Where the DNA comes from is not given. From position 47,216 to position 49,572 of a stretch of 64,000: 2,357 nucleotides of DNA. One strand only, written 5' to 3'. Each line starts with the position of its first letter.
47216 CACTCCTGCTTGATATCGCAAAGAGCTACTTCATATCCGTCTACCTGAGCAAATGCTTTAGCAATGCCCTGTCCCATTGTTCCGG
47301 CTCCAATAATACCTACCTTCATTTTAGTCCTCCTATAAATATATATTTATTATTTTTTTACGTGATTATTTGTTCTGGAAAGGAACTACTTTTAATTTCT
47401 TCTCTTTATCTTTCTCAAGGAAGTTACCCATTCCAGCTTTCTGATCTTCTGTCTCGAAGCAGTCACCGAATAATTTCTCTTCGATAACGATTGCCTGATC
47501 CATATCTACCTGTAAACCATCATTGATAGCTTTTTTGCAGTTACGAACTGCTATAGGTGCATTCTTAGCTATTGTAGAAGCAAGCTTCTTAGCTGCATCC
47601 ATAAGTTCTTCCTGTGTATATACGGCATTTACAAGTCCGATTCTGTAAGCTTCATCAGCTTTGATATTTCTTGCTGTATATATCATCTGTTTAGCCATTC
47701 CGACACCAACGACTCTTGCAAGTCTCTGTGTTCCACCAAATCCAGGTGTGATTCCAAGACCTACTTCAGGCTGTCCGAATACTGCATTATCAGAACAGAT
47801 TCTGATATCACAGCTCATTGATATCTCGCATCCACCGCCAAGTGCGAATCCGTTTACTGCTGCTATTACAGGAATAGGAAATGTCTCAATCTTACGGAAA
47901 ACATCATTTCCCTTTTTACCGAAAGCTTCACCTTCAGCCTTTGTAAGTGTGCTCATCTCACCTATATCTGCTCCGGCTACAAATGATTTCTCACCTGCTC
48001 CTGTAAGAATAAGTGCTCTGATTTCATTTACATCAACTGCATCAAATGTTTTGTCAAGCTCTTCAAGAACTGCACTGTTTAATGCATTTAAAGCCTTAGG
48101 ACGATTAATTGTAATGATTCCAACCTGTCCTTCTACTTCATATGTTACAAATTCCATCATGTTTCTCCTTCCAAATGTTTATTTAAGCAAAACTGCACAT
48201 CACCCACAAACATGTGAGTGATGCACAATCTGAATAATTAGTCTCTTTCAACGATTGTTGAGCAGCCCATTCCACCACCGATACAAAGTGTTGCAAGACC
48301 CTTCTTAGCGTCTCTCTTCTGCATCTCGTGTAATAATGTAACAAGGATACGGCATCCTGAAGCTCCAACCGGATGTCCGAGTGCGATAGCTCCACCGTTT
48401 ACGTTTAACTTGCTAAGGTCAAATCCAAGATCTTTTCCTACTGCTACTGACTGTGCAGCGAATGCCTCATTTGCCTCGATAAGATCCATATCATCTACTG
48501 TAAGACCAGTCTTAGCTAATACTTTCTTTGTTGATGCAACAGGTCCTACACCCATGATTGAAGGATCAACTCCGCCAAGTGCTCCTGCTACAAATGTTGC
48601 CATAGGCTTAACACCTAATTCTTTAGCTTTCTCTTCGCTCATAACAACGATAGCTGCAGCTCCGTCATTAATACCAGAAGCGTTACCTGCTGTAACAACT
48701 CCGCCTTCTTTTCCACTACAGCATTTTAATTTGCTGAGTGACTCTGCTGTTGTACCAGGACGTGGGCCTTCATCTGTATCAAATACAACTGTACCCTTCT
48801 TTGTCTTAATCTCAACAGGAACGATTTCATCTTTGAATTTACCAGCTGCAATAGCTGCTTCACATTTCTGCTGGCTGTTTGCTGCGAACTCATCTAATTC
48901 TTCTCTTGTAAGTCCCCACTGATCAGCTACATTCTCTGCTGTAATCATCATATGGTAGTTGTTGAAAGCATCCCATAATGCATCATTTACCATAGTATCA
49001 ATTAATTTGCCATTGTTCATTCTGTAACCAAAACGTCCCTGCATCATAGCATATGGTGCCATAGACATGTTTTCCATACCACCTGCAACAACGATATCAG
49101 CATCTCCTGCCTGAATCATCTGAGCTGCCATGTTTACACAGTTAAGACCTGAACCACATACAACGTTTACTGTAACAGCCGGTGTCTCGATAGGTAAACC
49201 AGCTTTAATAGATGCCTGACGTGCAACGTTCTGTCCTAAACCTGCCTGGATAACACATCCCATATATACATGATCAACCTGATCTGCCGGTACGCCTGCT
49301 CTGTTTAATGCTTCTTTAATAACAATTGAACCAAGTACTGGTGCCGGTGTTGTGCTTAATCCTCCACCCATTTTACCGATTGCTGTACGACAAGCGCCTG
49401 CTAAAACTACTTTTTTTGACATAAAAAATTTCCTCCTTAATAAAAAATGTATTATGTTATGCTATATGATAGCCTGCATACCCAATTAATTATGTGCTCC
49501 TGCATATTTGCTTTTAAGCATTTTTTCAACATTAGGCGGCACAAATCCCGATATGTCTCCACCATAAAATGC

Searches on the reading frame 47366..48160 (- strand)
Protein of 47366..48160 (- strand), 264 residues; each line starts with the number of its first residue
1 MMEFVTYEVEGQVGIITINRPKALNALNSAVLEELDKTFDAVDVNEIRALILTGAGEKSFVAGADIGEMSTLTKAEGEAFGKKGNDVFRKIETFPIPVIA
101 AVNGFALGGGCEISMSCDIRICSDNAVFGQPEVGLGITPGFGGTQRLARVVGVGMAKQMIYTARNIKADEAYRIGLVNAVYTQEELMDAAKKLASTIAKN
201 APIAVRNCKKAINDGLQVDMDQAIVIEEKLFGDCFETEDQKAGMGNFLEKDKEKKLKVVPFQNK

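Call 67: search_protein_families(library=pfam, proteins=[window:47366-48160:-], max_evalue=0.00001)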
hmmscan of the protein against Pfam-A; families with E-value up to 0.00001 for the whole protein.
window:47366-48160:- (264 aa): 2 families
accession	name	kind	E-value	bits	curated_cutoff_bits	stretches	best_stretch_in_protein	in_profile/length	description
PF00378.25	ECH_1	-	5.8e-70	235.9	27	1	10-252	3-245/251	Enoyl-CoA hydratase/isomerase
PF16113.10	ECH_2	-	1e-39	137.5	27.2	1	13-241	1-232/335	Enoyl-CoA hydratase/isomerase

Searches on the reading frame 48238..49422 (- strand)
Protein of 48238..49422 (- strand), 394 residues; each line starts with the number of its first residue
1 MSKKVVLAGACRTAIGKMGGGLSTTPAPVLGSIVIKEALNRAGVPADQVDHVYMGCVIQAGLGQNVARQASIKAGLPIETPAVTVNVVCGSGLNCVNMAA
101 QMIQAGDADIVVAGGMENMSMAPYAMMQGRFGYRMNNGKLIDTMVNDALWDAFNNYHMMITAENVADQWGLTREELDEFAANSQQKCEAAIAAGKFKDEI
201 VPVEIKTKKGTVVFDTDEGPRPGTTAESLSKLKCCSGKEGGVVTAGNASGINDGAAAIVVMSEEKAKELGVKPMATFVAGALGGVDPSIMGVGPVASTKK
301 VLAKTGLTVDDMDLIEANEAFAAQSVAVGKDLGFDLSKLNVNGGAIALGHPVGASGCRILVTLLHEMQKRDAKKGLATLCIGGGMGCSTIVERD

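Call 67: search_protein_families(library=pfam, proteins=[window:48238-49422:-], max_evalue=0.00001)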
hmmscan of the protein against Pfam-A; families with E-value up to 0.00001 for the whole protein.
window:48238-49422:- (394 aa): 3 families
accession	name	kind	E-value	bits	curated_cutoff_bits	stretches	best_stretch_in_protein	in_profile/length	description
PF00108.29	Thiolase_N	-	1.4e-99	333.1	26.4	1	5-264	1-260/260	Thiolase, N-terminal domain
PF02803.24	Thiolase_C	-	1.1e-49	167.6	27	1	272-393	2-123/123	Thiolase, C-terminal domain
PF00109.32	ketoacyl-synt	-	1.1e-07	32.2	20.8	1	77-120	162-205/252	Beta-ketoacyl synthase, N-terminal domain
